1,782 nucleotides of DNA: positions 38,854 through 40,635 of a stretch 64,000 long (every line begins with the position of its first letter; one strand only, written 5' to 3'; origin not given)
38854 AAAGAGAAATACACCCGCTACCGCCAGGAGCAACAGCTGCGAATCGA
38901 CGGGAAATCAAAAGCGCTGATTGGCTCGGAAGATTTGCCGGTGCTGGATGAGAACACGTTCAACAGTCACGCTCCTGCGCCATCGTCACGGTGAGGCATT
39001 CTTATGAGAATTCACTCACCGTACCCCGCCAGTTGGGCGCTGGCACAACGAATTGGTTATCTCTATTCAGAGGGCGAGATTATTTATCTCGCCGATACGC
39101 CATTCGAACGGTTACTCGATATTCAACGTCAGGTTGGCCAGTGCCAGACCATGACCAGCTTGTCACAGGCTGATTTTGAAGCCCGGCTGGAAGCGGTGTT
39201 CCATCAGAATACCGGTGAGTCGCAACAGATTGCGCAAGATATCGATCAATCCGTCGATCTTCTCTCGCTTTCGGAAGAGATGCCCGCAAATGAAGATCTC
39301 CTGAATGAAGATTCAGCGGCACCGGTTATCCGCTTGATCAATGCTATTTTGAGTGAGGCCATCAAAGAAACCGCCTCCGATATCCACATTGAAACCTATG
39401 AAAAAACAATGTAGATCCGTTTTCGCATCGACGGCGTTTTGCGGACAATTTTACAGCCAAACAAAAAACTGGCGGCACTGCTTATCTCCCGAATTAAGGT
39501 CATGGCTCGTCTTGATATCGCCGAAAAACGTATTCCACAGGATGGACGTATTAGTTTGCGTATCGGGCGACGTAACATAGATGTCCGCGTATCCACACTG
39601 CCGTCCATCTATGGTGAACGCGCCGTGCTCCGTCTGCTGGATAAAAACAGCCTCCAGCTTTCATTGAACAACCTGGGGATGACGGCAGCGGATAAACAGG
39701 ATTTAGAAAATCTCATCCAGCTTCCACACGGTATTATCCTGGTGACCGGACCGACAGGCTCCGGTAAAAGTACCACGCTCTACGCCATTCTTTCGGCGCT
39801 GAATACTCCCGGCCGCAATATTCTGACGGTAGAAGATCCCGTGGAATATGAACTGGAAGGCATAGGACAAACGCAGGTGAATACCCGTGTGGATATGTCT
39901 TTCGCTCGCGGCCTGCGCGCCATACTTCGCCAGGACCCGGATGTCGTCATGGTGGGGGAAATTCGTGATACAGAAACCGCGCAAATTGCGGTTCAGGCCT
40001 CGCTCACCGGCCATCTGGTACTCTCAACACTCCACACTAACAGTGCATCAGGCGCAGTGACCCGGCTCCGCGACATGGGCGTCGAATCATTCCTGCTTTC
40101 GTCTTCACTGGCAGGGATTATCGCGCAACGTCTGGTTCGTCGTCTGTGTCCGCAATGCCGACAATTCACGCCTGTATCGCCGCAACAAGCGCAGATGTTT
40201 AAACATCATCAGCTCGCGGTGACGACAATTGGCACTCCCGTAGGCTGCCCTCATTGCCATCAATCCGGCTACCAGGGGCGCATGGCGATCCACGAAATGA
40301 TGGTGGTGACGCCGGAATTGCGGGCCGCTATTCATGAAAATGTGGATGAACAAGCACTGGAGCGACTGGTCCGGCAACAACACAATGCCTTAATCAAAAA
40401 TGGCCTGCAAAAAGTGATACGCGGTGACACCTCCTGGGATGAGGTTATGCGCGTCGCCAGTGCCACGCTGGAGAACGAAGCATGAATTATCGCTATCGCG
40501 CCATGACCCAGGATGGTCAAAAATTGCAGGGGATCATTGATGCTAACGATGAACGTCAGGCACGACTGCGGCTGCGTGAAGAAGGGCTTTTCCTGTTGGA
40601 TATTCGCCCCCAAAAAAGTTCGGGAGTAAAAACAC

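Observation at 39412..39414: In-frame TAG stop splits the type II secretion ATPase gene gspE before its Walker A box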

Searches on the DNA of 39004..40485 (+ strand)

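Call 4: search_dna_similar(query=window:39004-40485:+, collection=ecoli_genomes, mode=near, max_rows=40)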
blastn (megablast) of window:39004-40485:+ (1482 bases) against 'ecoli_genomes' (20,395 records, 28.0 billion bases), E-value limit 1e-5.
Records with a match: 3127; places in all: 3131; records where one place covers at least 80% of the query: 3121.
Genomes with a match: 3127 of 5426; with a place that covers at least 80% of the query: 3121. Places per genome that has any: lowest 1, median 1, highest 2. On chromosomes: 3130 places; on plasmids: 1.
Best place of each record, by identity: >=99% 125; 95-99% 3001; 90-95% 1.
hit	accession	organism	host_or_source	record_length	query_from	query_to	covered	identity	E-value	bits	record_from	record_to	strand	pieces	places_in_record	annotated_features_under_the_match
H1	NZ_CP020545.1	Escherichia coli strain ZJ3920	Homo sapiens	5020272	1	1482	100%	100.0%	0e+0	2737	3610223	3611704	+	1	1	gspE: type II secretion system ATPase GspE | gspF: type II secretion system inner membrane protein GspF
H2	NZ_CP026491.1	Escherichia coli strain HS13-1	Homo sapiens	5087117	1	1482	100%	100.0%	0e+0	2737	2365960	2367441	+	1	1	gspE: type II secretion system ATPase GspE | gspF: type II secretion system inner membrane protein GspF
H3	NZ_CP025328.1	Escherichia coli strain ExPEC XM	Duck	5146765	1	1482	100%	100.0%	0e+0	2737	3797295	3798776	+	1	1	gspE: type II secretion system ATPase GspE | gspF: type II secretion system inner membrane protein GspF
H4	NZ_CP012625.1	Escherichia coli strain SF-468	Homo sapiens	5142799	1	1482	100%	100.0%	0e+0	2737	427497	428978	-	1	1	gspE: type II secretion system ATPase GspE | gspF: type II secretion system inner membrane protein GspF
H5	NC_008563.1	Escherichia coli APEC O1 strain APEC O1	lesion site (lung) of a dead turkey ...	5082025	1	1482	100%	100.0%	0e+0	2737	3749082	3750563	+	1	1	gspE: type II secretion system ATPase GspE | gspF: type II secretion system inner membrane protein GspF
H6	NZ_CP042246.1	Escherichia coli strain PU-1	Swine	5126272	1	1482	100%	100.0%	0e+0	2737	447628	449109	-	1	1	gspE: type II secretion system ATPase GspE | gspF: type II secretion system inner membrane protein GspF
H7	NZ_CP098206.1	Escherichia coli strain Z0117EC0054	Canis lupus familiaris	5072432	1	1482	100%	100.0%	0e+0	2737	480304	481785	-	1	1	gspE: type II secretion system ATPase GspE | gspF: type II secretion system inner membrane protein GspF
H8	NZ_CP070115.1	Escherichia coli strain FDAARGOS_1298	Homo sapiens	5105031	1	1482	100%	100.0%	0e+0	2737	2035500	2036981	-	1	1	gspE: type II secretion system ATPase GspE | gspF: type II secretion system inner membrane protein GspF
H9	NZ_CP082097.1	Escherichia coli strain MS15052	Homo sapiens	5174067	1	1482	100%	100.0%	0e+0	2737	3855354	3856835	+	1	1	gspE: type II secretion system ATPase GspE | gspF: type II secretion system inner membrane protein GspF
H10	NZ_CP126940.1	Escherichia coli O2:K1:H7 strain APEC E18055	Gallus gallus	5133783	1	1482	100%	100.0%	0e+0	2737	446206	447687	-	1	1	gspE: type II secretion system ATPase GspE | gspF: type II secretion system inner membrane protein GspF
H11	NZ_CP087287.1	Escherichia coli strain APEC 16-1068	chicken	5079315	1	1482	100%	100.0%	0e+0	2737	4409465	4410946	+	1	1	gspE: type II secretion system ATPase GspE | gspF: type II secretion system inner membrane protein GspF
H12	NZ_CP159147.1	Escherichia coli strain 10035004-3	Homo sapiens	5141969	1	1482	100%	100.0%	0e+0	2737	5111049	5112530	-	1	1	gspE: type II secretion system ATPase GspE | gspF: type II secretion system inner membrane protein GspF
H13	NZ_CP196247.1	Escherichia coli strain AH21G053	Homo sapiens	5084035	1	1482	100%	100.0%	0e+0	2737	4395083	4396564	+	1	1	gspE: type II secretion system ATPase GspE | gspF: type II secretion system inner membrane protein GspF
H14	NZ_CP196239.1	Escherichia coli strain AH19D088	Homo sapiens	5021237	1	1482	100%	100.0%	0e+0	2737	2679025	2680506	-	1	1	gspE: type II secretion system ATPase GspE | gspF: type II secretion system inner membrane protein GspF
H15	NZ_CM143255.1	Escherichia coli strain UID2404240036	Homo sapiens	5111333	1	1482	100%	100.0%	0e+0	2737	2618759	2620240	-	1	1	gspE: type II secretion system ATPase GspE | gspF: type II secretion system inner membrane protein GspF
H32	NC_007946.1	Escherichia coli UTI89 strain UTI89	-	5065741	1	1482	100%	99.9%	0e+0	2732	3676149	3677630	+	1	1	gspE: type II secretion system ATPase GspE | gspF: type II secretion system inner membrane protein GspF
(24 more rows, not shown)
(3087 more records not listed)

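Call 5: search_dna_similar(query=window:39350-39480:+, collection=ecoli_genomes, mode=near, max_rows=60, rows=spread)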
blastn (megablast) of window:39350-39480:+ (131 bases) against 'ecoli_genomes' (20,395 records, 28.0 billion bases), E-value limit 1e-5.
Records with a match: 3125; places in all: 3126; records where one place covers at least 80% of the query: 3124.
Genomes with a match: 3125 of 5426; with a place that covers at least 80% of the query: 3124. Places per genome that has any: lowest 1, median 1, highest 2. On chromosomes: 3125 places; on plasmids: 1.
Best place of each record, by identity: >=99% 245; 95-99% 2879; 90-95% 1.
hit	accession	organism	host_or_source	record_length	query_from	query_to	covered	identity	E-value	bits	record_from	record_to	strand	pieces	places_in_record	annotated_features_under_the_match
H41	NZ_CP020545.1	Escherichia coli strain ZJ3920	Homo sapiens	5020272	1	131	100%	100.0%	2e-61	243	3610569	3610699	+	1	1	gspE: type II secretion system ATPase GspE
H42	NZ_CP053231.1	Escherichia coli strain SCU-306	Homo sapiens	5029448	1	131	100%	99.2%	9e-60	237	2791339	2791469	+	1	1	gspE: type II secretion system ATPase GspE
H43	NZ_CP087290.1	Escherichia coli strain APEC 102026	chicken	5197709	1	131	100%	99.2%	9e-60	237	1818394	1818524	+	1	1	gspE: type II secretion system ATPase GspE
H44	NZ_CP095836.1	Escherichia coli strain EC31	avian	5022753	1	131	100%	99.2%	9e-60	237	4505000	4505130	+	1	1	gspE: type II secretion system ATPase GspE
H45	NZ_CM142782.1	Escherichia coli strain GPEC1258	chicken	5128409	1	131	100%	99.2%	9e-60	237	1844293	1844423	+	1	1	gspE: type II secretion system ATPase GspE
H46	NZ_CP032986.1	Escherichia coli strain BE2-5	egret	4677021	1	131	100%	98.5%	4e-58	231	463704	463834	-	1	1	gspE: type II secretion system ATPase GspE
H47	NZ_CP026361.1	Escherichia coli strain 1A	not applicable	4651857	1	131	100%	98.5%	4e-58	231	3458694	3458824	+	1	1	gspE: type II secretion system ATPase GspE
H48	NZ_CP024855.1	Escherichia coli strain AR_0011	missing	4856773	1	131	100%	98.5%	4e-58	231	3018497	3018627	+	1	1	gspE: type II secretion system ATPase GspE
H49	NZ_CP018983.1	Escherichia coli strain Ecol_867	Homo sapiens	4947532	1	131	100%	98.5%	4e-58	231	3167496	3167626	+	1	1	gspE: type II secretion system ATPase GspE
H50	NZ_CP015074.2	Escherichia coli strain Ecol_745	Homo sapiens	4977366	1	131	100%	98.5%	4e-58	231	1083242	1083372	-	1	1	gspE: type II secretion system ATPase GspE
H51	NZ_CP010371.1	Escherichia coli strain 6409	Homo sapiens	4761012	1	131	100%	98.5%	4e-58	231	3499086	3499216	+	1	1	gspE: type II secretion system ATPase GspE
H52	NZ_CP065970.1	Escherichia coli strain FDAARGOS_1058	missing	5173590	1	131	100%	98.5%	4e-58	231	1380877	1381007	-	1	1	gspE: type II secretion system ATPase GspE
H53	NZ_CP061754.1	Escherichia coli O18ac:H14 strain 873.10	Bos taurus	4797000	1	131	100%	98.5%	4e-58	231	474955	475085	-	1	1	gspE: type II secretion system ATPase GspE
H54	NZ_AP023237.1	Escherichia coli strain F070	-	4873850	1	131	100%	98.5%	4e-58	231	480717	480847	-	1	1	gspE: type II secretion system ATPase GspE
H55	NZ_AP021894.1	Escherichia coli strain 2018-10-1CC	Homo sapiens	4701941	1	131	100%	98.5%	4e-58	231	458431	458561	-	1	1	gspE: type II secretion system ATPase GspE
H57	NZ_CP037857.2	Escherichia coli BW25113 strain AM187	Homo sapiens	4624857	1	131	100%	98.5%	4e-58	231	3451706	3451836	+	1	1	gspE: type II secretion system ATPase GspE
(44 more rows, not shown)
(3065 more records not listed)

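Call 6: get_annotated_region(hit=H5, flank=6000)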
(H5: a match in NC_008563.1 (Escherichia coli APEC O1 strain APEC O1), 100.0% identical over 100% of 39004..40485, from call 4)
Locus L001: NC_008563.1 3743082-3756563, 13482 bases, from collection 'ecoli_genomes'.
description: Escherichia coli APEC O1, complete sequence
organism: Escherichia coli APEC O1 strain APEC O1 (NCBI taxid 405955)
replicon: chromosome; assembly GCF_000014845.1
host: -; source: lesion site (lung) of a dead turkey with colibacillosis; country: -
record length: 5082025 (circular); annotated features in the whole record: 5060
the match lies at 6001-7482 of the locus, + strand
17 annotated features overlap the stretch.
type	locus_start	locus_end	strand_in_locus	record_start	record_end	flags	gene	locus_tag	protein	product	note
CDS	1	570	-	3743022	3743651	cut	rplC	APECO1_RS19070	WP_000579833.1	50S ribosomal protein L3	-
CDS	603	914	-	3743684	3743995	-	rpsJ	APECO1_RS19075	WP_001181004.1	30S ribosomal protein S10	-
CDS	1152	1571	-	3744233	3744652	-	gspB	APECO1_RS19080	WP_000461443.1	putative general secretion pathway protein GspB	-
CDS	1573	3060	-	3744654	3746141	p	gspA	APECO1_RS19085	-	peptidoglycan-binding domain-containing protein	frameshifted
CDS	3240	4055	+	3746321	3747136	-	gspC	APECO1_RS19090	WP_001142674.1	type II secretion system protein GspC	-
CDS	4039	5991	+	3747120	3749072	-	gspD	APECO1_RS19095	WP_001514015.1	type II secretion system secretin GspD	-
CDS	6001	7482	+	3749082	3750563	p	gspE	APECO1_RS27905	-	type II secretion system ATPase GspE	internal stop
CDS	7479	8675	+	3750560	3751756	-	gspF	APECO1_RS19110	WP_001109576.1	type II secretion system inner membrane protein GspF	-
CDS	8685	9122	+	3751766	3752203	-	gspG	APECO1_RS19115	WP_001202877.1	type II secretion system major pseudopilin GspG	-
CDS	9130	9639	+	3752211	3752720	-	gspH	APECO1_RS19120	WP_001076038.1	type II secretion system minor pseudopilin GspH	-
CDS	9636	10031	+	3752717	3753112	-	gspI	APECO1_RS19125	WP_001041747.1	type II secretion system minor pseudopilin GspI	-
CDS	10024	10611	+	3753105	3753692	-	gspJ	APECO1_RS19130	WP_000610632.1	type II secretion system minor pseudopilin GspJ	-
CDS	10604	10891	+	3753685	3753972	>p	-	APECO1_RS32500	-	type II secretion system protein GspK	incomplete; partial in the middle of a contig; missing C-terminus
CDS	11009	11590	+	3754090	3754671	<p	-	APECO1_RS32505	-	general secretion pathway protein GspK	incomplete; partial in the middle of a contig; missing N-terminus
CDS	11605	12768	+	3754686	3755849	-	gspL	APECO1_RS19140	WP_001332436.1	type II secretion system protein GspL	-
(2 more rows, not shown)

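Call 7: get_annotated_region(hit=H32, flank=1000)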
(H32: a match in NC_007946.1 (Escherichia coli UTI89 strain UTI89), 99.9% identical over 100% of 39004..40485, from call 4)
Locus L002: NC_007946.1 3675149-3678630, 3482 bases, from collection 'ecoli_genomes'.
description: Escherichia coli UTI89, complete sequence
organism: Escherichia coli UTI89 strain UTI89 (NCBI taxid 364106)
replicon: chromosome; assembly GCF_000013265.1
host: -; source: -; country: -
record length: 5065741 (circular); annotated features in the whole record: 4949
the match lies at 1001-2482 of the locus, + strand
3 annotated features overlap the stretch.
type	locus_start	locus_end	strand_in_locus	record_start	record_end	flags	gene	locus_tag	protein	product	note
CDS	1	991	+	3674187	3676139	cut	gspD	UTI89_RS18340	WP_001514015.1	type II secretion system secretin GspD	-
CDS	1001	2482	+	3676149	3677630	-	gspE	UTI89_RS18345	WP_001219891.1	type II secretion system ATPase GspE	-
CDS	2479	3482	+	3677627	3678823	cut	gspF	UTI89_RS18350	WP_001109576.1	type II secretion system inner membrane protein GspF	-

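Call 8: get_annotated_region(hit=H57, flank=1500)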
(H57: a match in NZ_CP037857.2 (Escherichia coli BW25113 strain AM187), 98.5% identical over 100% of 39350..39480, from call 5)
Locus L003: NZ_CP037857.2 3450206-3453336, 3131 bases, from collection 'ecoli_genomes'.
description: Escherichia coli BW25113 strain AM187 chromosome, complete genome
organism: Escherichia coli BW25113 strain AM187 (NCBI taxid 679895)
replicon: chromosome; assembly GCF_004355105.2
host: Homo sapiens; source: -; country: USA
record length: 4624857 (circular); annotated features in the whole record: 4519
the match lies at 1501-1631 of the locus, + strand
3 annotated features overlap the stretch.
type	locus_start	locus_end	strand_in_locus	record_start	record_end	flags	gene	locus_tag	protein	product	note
CDS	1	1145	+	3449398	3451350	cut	gspD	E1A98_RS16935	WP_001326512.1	type II secretion system secretin GspD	-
CDS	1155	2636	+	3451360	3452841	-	gspE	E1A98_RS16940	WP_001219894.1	type II secretion system ATPase GspE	-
CDS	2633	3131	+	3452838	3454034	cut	gspF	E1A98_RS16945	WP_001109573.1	type II secretion system inner membrane protein GspF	-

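Call 12: search_dna_similar(query=window:39386-39440:+, collection=ecoli_genomes, mode=near, max_rows=60, max_evalue=10)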
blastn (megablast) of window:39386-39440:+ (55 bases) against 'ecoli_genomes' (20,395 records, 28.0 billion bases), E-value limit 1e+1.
Records with a match: 18; places in all: 18; records where one place covers at least 80% of the query: 18.
Genomes with a match: 18 of 5426; with a place that covers at least 80% of the query: 18. Places per genome that has any: lowest 1, median 1, highest 1. On chromosomes: 18 places; on plasmids: 0.
Best place of each record, by identity: >=99% 18.
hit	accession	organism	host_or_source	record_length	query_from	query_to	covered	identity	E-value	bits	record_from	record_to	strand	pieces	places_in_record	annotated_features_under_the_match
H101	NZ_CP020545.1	Escherichia coli strain ZJ3920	Homo sapiens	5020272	1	55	100%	100.0%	9e-20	102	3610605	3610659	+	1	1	gspE: type II secretion system ATPase GspE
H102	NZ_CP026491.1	Escherichia coli strain HS13-1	Homo sapiens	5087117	1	55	100%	100.0%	9e-20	102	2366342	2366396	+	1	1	gspE: type II secretion system ATPase GspE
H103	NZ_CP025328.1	Escherichia coli strain ExPEC XM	Duck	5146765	1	55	100%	100.0%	9e-20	102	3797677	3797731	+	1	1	gspE: type II secretion system ATPase GspE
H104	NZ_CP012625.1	Escherichia coli strain SF-468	Homo sapiens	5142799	1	55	100%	100.0%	9e-20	102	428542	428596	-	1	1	gspE: type II secretion system ATPase GspE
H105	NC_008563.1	Escherichia coli APEC O1 strain APEC O1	lesion site (lung) of a dead turkey ...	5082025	1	55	100%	100.0%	9e-20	102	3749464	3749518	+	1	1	gspE: type II secretion system ATPase GspE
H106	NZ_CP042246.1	Escherichia coli strain PU-1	Swine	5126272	1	55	100%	100.0%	9e-20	102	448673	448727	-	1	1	gspE: type II secretion system ATPase GspE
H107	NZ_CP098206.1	Escherichia coli strain Z0117EC0054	Canis lupus familiaris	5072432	1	55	100%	100.0%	9e-20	102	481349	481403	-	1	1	gspE: type II secretion system ATPase GspE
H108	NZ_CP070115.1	Escherichia coli strain FDAARGOS_1298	Homo sapiens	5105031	1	55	100%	100.0%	9e-20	102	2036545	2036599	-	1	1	gspE: type II secretion system ATPase GspE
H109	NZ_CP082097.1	Escherichia coli strain MS15052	Homo sapiens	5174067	1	55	100%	100.0%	9e-20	102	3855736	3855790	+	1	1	gspE: type II secretion system ATPase GspE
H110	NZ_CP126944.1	Escherichia coli O1:K1:H7 strain APEC E16002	Gallus gallus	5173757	1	55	100%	100.0%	9e-20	102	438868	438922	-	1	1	gspE: type II secretion system ATPase GspE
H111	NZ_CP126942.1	Escherichia coli O1:K1:H7 strain APEC E18006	Gallus gallus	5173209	1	55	100%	100.0%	9e-20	102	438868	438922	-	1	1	gspE: type II secretion system ATPase GspE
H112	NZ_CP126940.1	Escherichia coli O2:K1:H7 strain APEC E18055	Gallus gallus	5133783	1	55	100%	100.0%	9e-20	102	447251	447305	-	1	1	gspE: type II secretion system ATPase GspE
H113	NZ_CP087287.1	Escherichia coli strain APEC 16-1068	chicken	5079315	1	55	100%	100.0%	9e-20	102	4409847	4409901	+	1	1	gspE: type II secretion system ATPase GspE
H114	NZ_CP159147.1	Escherichia coli strain 10035004-3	Homo sapiens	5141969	1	55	100%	100.0%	9e-20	102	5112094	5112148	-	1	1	gspE: type II secretion system ATPase GspE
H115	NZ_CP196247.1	Escherichia coli strain AH21G053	Homo sapiens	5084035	1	55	100%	100.0%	9e-20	102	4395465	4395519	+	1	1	gspE: type II secretion system ATPase GspE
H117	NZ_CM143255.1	Escherichia coli strain UID2404240036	Homo sapiens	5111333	1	55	100%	100.0%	9e-20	102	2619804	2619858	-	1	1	gspE: type II secretion system ATPase GspE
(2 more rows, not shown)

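Call 35: get_annotated_region(hit=H101, flank=7600)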
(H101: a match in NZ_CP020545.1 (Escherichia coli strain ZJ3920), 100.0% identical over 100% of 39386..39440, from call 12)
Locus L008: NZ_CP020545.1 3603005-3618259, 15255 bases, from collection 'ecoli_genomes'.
description: Escherichia coli strain ZJ3920 chromosome, complete genome
organism: Escherichia coli strain ZJ3920 (NCBI taxid 562)
replicon: chromosome; assembly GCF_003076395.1
host: Homo sapiens; source: bile; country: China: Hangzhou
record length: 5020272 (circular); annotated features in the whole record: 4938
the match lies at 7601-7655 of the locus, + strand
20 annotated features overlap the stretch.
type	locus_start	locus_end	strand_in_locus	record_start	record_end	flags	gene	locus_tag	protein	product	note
CDS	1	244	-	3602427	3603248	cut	rplB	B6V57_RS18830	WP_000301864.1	50S ribosomal protein L2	-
CDS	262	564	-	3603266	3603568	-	rplW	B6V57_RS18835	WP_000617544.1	50S ribosomal protein L23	-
CDS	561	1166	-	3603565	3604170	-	rplD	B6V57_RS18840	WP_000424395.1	50S ribosomal protein L4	-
CDS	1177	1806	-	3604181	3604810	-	rplC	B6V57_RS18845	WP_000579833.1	50S ribosomal protein L3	-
CDS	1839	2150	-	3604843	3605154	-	rpsJ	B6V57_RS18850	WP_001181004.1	30S ribosomal protein S10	-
CDS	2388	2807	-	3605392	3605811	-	gspB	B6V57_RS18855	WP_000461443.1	putative general secretion pathway protein GspB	-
CDS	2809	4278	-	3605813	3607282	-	gspA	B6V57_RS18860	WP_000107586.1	type II secretion system protein GspA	-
CDS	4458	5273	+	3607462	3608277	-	gspC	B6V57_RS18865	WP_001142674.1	type II secretion system protein GspC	-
CDS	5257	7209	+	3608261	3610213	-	gspD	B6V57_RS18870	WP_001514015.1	type II secretion system secretin GspD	-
CDS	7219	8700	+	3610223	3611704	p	gspE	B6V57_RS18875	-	type II secretion system ATPase GspE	internal stop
CDS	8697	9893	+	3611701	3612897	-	gspF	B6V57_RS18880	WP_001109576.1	type II secretion system inner membrane protein GspF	-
CDS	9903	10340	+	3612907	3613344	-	gspG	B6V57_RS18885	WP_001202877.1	type II secretion system major pseudopilin GspG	-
CDS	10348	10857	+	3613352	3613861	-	gspH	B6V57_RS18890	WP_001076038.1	type II secretion system minor pseudopilin GspH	-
CDS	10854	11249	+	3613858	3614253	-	gspI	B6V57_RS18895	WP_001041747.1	type II secretion system minor pseudopilin GspI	-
CDS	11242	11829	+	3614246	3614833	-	gspJ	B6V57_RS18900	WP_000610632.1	type II secretion system minor pseudopilin GspJ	-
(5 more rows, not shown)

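Call 36: get_annotated_region(hit=H103, flank=7600)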
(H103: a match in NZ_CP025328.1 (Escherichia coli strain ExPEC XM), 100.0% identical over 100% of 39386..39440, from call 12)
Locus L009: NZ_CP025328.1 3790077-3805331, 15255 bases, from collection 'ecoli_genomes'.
description: Escherichia coli strain ExPEC XM chromosome, complete genome
organism: Escherichia coli strain ExPEC XM (NCBI taxid 562)
replicon: chromosome; assembly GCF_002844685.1
host: Duck; source: Whole blood of a duck with colibacillosis; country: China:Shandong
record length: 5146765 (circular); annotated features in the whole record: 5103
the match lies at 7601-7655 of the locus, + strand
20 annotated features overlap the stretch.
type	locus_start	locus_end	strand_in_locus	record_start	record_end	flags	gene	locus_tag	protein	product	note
CDS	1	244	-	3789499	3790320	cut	rplB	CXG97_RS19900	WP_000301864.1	50S ribosomal protein L2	-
CDS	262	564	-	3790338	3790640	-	rplW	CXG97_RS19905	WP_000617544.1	50S ribosomal protein L23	-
CDS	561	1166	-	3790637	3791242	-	rplD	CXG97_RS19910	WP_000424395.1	50S ribosomal protein L4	-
CDS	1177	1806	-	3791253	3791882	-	rplC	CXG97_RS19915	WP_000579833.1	50S ribosomal protein L3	-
CDS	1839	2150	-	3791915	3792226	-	rpsJ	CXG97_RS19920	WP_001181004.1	30S ribosomal protein S10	-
CDS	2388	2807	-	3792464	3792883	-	gspB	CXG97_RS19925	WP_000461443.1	putative general secretion pathway protein GspB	-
CDS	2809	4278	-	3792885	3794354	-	gspA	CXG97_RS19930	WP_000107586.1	type II secretion system protein GspA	-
CDS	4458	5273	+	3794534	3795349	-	gspC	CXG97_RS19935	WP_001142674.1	type II secretion system protein GspC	-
CDS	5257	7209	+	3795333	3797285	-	gspD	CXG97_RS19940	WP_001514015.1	type II secretion system secretin GspD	-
CDS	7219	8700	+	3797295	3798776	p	gspE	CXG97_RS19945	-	type II secretion system ATPase GspE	internal stop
CDS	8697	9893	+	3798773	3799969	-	gspF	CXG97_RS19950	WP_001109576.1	type II secretion system inner membrane protein GspF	-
CDS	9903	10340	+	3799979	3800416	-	gspG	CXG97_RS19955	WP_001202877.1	type II secretion system major pseudopilin GspG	-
CDS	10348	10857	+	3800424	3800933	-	gspH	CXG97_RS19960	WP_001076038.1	type II secretion system minor pseudopilin GspH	-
CDS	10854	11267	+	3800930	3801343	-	gspI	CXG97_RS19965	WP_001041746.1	type II secretion system minor pseudopilin GspI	-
CDS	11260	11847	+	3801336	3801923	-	gspJ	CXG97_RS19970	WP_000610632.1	type II secretion system minor pseudopilin GspJ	-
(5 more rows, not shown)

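Call 37: get_annotated_region(hit=H106, flank=7600)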
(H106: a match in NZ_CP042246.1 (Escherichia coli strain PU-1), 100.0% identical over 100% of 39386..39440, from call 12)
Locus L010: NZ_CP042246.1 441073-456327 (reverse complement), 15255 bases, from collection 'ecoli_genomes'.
description: Escherichia coli strain PU-1 chromosome, complete genome
organism: Escherichia coli strain PU-1 (NCBI taxid 562)
replicon: chromosome; assembly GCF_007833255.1
host: Swine; source: blood from piglet with acute sepsis; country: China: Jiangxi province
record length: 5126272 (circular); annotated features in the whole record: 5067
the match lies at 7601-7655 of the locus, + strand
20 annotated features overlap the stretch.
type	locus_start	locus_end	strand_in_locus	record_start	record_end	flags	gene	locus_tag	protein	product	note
CDS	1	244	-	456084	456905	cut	rplB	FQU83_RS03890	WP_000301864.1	50S ribosomal protein L2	-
CDS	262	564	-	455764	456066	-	rplW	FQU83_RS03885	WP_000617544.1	50S ribosomal protein L23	-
CDS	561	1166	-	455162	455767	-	rplD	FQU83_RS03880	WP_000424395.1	50S ribosomal protein L4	-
CDS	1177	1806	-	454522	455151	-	rplC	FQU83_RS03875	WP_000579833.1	50S ribosomal protein L3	-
CDS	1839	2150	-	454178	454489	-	rpsJ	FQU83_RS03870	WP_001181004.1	30S ribosomal protein S10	-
CDS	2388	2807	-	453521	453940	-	gspB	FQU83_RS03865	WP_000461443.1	putative general secretion pathway protein GspB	-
CDS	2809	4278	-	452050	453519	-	gspA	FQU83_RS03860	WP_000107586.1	type II secretion system protein GspA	-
CDS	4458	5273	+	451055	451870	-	gspC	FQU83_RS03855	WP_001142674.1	type II secretion system protein GspC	-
CDS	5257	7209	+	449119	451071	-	gspD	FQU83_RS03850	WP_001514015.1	type II secretion system secretin GspD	-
CDS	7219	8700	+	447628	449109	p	gspE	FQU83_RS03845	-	type II secretion system ATPase GspE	internal stop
CDS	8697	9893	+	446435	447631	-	gspF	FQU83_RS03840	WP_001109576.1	type II secretion system inner membrane protein GspF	-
CDS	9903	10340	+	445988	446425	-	gspG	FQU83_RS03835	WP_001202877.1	type II secretion system major pseudopilin GspG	-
CDS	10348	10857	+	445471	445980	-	gspH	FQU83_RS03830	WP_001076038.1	type II secretion system minor pseudopilin GspH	-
CDS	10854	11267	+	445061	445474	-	gspI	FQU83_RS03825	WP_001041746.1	type II secretion system minor pseudopilin GspI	-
CDS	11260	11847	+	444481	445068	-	gspJ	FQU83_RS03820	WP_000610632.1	type II secretion system minor pseudopilin GspJ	-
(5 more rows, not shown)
